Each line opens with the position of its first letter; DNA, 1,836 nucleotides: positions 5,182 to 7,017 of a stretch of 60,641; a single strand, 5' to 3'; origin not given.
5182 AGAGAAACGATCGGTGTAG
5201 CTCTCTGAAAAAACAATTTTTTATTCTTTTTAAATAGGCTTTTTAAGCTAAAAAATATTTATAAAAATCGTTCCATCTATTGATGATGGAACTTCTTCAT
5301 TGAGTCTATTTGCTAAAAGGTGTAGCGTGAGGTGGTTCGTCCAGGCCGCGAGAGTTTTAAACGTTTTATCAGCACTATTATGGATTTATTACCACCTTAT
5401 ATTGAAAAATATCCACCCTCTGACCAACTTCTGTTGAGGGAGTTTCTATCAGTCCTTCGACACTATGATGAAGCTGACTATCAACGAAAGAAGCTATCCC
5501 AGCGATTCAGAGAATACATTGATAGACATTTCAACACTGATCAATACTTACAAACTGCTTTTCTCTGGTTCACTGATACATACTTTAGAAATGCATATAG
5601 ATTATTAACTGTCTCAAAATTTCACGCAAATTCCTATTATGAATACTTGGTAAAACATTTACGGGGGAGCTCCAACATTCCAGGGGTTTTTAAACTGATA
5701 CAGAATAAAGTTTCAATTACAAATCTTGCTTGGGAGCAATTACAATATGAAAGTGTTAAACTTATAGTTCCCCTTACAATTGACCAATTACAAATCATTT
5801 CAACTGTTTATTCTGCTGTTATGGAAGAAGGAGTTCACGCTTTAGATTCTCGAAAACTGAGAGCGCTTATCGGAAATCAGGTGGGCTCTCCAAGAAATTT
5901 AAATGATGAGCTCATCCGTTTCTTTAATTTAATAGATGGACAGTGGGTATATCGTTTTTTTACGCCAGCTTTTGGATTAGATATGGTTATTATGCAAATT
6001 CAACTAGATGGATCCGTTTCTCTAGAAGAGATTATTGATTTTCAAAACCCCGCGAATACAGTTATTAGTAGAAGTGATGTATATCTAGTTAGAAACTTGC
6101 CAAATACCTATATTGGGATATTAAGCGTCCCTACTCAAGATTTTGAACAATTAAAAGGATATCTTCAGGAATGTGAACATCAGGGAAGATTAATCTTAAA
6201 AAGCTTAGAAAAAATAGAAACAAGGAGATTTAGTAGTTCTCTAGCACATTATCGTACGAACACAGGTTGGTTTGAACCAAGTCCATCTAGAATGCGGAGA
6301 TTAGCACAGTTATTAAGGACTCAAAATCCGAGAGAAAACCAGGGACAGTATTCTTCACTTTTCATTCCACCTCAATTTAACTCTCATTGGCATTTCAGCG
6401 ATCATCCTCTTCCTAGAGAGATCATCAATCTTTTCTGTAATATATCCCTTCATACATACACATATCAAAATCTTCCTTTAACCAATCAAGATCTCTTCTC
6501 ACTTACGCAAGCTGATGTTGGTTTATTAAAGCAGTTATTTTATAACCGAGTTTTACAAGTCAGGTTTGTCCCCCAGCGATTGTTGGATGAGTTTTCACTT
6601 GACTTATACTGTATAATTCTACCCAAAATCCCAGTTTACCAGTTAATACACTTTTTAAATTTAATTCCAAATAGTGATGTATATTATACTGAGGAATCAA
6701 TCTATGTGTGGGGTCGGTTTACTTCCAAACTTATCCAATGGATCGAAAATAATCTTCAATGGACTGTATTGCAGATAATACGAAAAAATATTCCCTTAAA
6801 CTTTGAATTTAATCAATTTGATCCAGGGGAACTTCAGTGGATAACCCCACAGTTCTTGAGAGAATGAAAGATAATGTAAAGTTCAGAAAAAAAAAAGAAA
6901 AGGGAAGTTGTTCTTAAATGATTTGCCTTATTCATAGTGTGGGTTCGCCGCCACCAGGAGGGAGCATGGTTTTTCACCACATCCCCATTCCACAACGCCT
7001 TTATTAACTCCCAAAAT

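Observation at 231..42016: Five co-oriented paralogs of an unrecognisable ~510-aa, apparently internally duplicated HTH-like protein (family A) within 42 kb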

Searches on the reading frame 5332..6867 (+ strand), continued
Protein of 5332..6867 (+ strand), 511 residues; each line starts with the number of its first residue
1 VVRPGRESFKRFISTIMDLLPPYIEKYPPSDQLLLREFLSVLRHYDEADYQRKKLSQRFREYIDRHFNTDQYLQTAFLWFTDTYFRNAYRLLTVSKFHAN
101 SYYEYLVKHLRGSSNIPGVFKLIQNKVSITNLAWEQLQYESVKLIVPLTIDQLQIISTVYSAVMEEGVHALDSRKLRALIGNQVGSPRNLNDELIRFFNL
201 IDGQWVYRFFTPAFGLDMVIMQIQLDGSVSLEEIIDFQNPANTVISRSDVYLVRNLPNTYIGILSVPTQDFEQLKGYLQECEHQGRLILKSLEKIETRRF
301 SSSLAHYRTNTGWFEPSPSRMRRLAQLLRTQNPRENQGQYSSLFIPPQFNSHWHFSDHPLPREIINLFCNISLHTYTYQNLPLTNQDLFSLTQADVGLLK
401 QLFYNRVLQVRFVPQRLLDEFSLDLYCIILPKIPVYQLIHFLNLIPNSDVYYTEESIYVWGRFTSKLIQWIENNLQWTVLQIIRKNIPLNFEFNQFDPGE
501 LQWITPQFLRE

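Call 35: find_encoding_contigs(protein=P0010, flank=10000, max_places=2)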
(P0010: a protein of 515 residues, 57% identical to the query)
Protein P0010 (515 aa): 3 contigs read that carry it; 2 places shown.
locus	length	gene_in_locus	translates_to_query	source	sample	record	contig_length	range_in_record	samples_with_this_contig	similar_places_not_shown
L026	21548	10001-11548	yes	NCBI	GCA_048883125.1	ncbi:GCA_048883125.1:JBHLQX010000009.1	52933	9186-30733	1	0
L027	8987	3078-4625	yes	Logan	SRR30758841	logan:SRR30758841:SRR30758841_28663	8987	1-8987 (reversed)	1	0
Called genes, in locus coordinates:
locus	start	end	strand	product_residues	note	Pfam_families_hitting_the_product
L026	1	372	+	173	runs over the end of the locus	PF24250:HVO_2718 (faint)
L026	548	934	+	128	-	PF00410:Ribosomal_S8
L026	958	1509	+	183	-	PF00347:Ribosomal_L6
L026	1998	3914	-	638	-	-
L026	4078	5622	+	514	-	-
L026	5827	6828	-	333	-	-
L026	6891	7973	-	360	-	PF01935:DUF87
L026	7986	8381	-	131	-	-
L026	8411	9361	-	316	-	PF00296:Bac_luciferase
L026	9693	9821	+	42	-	-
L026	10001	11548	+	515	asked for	-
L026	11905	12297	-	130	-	-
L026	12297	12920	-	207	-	PF16264:SatD, PF04545:Sigma70_r4 (weak)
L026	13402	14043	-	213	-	-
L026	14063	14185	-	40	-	-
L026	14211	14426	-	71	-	-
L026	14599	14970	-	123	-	-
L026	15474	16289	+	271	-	PF00459:Inositol_P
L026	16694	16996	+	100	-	PF06271:RDD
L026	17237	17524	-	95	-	-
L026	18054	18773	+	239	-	-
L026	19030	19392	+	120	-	PF03551:PadR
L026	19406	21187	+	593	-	-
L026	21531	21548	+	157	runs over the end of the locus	-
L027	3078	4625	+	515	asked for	-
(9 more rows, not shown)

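Call 44: search_solved_structures(query=A4, max_evalue=10)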
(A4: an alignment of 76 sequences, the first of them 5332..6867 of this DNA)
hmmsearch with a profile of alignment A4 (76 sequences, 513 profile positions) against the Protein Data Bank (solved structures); distinct sequences matched with E-value up to 10: 8.
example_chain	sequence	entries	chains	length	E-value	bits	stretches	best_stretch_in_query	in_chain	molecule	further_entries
6nen_A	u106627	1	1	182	0.51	11.9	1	121-180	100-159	Copper resistance protein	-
6mhh_A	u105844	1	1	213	0.68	11.5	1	121-180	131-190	Metal resistance protein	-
4xvw_A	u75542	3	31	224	0.68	11.5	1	121-180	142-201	DsbA-like protein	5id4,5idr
4uos_A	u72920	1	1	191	0.99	11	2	5-67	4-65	DESIGNED HELICAL BUNDLE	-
5jth_A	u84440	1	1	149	1.9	10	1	147-215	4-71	Calmodulin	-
6ui4_B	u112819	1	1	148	1.9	10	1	147-241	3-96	Calmodulin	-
8xji_L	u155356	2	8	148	2.8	9.5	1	147-215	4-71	Calmodulin-1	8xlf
6jii_C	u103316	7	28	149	2.9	9.4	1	147-215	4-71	Calmodulin-1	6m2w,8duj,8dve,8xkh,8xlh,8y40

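Call 79: find_encoding_contigs(protein=P0160, flank=5000, max_places=2)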
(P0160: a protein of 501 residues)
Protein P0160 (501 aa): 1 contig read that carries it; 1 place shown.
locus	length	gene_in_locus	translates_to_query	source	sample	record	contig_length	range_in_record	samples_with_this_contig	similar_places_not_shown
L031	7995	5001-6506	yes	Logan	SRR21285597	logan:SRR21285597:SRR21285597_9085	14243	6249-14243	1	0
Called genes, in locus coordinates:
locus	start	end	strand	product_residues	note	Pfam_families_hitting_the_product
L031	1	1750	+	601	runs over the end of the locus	PF04851:ResIII (faint), PF00270:DEAD (weak), PF06733:DEAD_2, PF13307:Helicase_C_2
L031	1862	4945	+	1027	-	PF13229:Beta_helix, PF05048:NosD, PF13229:Beta_helix, PF05048:NosD, PF13229:Beta_helix, PF05048:NosD, PF13229:Beta_helix, PF05048:NosD, +1 more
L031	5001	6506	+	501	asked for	-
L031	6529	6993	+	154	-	-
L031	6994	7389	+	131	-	-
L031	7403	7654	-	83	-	-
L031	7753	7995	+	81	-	?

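Call 80: find_encoding_contigs(protein=P0122, flank=5000, max_places=2)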
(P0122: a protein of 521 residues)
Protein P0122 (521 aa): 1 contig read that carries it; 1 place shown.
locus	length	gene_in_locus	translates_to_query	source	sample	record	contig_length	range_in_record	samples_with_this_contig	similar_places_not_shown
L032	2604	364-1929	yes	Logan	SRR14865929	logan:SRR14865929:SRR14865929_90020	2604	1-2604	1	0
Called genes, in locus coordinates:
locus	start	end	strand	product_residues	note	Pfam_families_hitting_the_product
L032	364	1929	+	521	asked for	-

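Call 82: search_protein_families(library=padloc, proteins=[window:5332-6867:+], max_evalue=0.01)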
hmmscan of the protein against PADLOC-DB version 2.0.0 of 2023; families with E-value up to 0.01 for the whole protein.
window:5332-6867:+ (511 aa): 0 families

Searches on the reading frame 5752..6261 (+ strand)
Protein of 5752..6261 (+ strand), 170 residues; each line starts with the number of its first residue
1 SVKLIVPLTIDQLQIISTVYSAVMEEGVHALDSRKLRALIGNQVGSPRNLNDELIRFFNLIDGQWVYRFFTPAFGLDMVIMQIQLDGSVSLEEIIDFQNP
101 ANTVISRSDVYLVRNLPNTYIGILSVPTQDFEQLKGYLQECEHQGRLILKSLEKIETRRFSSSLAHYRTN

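Call 55: predict_structure(alignment_id=A5)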
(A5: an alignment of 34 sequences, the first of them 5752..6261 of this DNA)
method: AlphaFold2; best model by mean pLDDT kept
length: 170 residues; sequences in the alignment: 34
mean_pLDDT: 89.4   pTM: 0.73
mean pLDDT of the five models: 89.4, 87.7, 87.4, 87.0, 86.7
residues with pLDDT >= 90: 101; 70-90: 62; 50-70: 7; < 50: 0
segments of 3 or more residues with pLDDT < 50: none
pLDDT, mean of each block of 10 residues (from residue 1): 71 90 89 90 85 89 82 94 97 92 88 96 96 97 98 92 73
secondary structure, 60 per line:
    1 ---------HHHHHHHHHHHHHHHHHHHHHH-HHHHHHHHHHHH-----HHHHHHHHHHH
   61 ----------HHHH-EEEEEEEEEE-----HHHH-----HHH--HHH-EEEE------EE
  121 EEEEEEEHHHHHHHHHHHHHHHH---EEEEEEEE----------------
elements in order: H10-31 H33-44 H50-60 H71-74 E76-85 H91-94 E109-112 E119-127 H128-143 E147-154
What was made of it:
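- The isolated unit 1 has pLDDT 89 (call 55).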

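Call 59: fold_search(model_id=the predicted structure, library=pdb)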
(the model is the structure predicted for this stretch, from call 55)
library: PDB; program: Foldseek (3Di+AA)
matches with E <= 10: 1671; with E <= 0.001: 2
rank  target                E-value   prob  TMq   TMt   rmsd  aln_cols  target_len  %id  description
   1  2dbb_B                8.9e-04  1.00  0.48  0.53   5.5       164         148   15  Crystal structure of PH0061 (released 2006-06-15)
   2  7fby                  9.5e-04  1.00  0.51  0.55   8.6       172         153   10  Crystal Structure of PH0140 from Pyrococcus horikosii OT3 (released 2022-07-20)
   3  6o81_L                1.0e-03  0.96  0.26  0.18  11.7       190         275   10  Electron cryo-microscopy of the eukaryotic translation initiation factor 2B bound to translation initiation factor 2 f (released 2019-05-15)
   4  4pcq_C                1.1e-03  1.00  0.49  0.55   6.2       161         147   17  Crystal Structure of MtbAldR (Rv2779c) (released 2015-05-06)
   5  2efq                  1.3e-03  1.00  0.50  0.55   5.7       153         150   14  Crystal Structure of Thr134 to Ala of ST1022-Glutamine Complex from Sulfolobus tokodaii 7 (released 2008-03-04)
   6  2dbb_A                1.3e-03  1.00  0.47  0.53   5.9       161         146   13  Crystal structure of PH0061 (released 2006-06-15)
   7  2pmh                  1.5e-03  1.00  0.52  0.57   5.3       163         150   12  Crystal structure of Thr132Ala of ST1022 from Sulfolobus tokodaii (released 2008-04-22)
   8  2efn                  1.5e-03  1.00  0.52  0.57   5.5       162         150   12  Crystal Structure of Ser 32 to Ala of ST1022 from Sulfolobus tokodaii 7 (released 2008-02-26)
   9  9w4v_A                1.7e-03  1.00  0.50  0.56   5.6       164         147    9  Structure of transcription factor in complex with D-allo-Ile (released 2026-03-25)
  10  9w4w                  1.7e-03  1.00  0.48  0.53   5.7       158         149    9  Structure of transcription factor in complex with L-Ile (released 2026-03-25)
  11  4czd_A                1.8e-03  1.00  0.45  0.50   6.4       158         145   13  Sirohaem decarboxylase AhbA/B - an enzyme with structural homology to the Lrp/AsnC transcription factor family that is (released 2014-06-11)
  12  4pcq_A                2.0e-03  1.00  0.54  0.61   5.5       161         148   16  Crystal Structure of MtbAldR (Rv2779c) (released 2015-05-06)
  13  2p6t_F                2.1e-03  1.00  0.51  0.55   5.7       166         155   10  CRYSTAL STRUCTURE OF TRANSCRIPTIONAL REGULATOR NMB0573 and L-LEUCINE COMPLEX FROM NEISSERIA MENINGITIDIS (released 2007-04-03)
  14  2gqq_B                2.4e-03  1.00  0.49  0.54   5.9       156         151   14  Crystal Structure of E. coli Leucine-responsive regulatory protein (Lrp) (released 2007-03-06)
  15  2qz8_A                2.7e-03  1.00  0.53  0.60   5.4       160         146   14  Crystal structure of Mycobacterium tuberculosis Leucine response regulatory protein (LrpA) (released 2007-11-06)
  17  2gqq_C                3.1e-03  1.00  0.48  0.51   5.9       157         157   16  Crystal Structure of E. coli Leucine-responsive regulatory protein (Lrp) (released 2007-03-06)
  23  2p5v_G                5.1e-03  1.00  0.53  0.56   5.4       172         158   13  Crystal Structure of Transcriptional Regulator NMB0573 from Neisseria Meningitidis (released 2007-04-03)
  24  4pcq_D                5.4e-03  1.00  0.47  0.52   6.5       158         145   14  Crystal Structure of MtbAldR (Rv2779c) (released 2015-05-06)
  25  2p5v_A                5.8e-03  1.00  0.54  0.58   5.3       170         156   12  Crystal Structure of Transcriptional Regulator NMB0573 from Neisseria Meningitidis (released 2007-04-03)
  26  4czd_D                5.8e-03  0.96  0.40  0.42   6.9       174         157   13  Sirohaem decarboxylase AhbA/B - an enzyme with structural homology to the Lrp/AsnC transcription factor family that is (released 2014-06-11)
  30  4czd_B                8.9e-03  0.93  0.41  0.43   7.0       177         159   12  Sirohaem decarboxylase AhbA/B - an enzyme with structural homology to the Lrp/AsnC transcription factor family that is (released 2014-06-11)
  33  4czd_C                1.0e-02  0.99  0.43  0.49   6.0       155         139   12  Sirohaem decarboxylase AhbA/B - an enzyme with structural homology to the Lrp/AsnC transcription factor family that is (released 2014-06-11)
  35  2p5v_C                1.1e-02  0.99  0.51  0.54   5.8       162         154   13  Crystal Structure of Transcriptional Regulator NMB0573 from Neisseria Meningitidis (released 2007-04-03)
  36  2cg4_A                1.1e-02  0.99  0.48  0.53   5.5       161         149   14  Structure of E.coli AsnC (released 2006-04-04)
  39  2e1c_MODEL_1_A        1.4e-02  0.99  0.55  0.61   4.9       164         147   12  Structure of Putative HTH-type transcriptional regulator PH1519/DNA Complex (released 2007-12-04)
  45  4pcq_B                1.5e-02  0.99  0.47  0.52   6.0       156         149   17  Crystal Structure of MtbAldR (Rv2779c) (released 2015-05-06)
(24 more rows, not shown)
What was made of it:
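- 5332..6867 (+): Family-A copy 2 (511 aa, GTG start). This is the copy that was modelled. Unit 141–310 matches the Lrp/AsnC fold (call 59).
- On Lrp/AsnC (FFRP) regulators: The unit 1 model (pLDDT 89) aligns with full-length Lrp/AsnC structures at probability 1.0 and TM 0.5–0.61 over 153–172 columns (calls 55, 59).
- Closest known: Lrp/AsnC. Same: One roughly 170-aa unit superposes over its whole length on these HTH+RAM proteins (probability 1.0, TM 0.5–0.6, call 59).
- Closest known: Siroheme decarboxylase AhbA/AhbB and the fused NirDL/NirGH proteins. Same: 4czd is among the fold hits (call 59).
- Hits include 2dbb, 7fby, 4pcq, 2efq, 2gqq, 2cg4, 2qz8, 2p5v, the 2e1c DNA complex, and AhbA/B 4czd (call 59). 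AhbA/B (4czd) is among the fold hits (call 59).
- Tried and rejected: Splitting out one unit was what worked (call 59).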
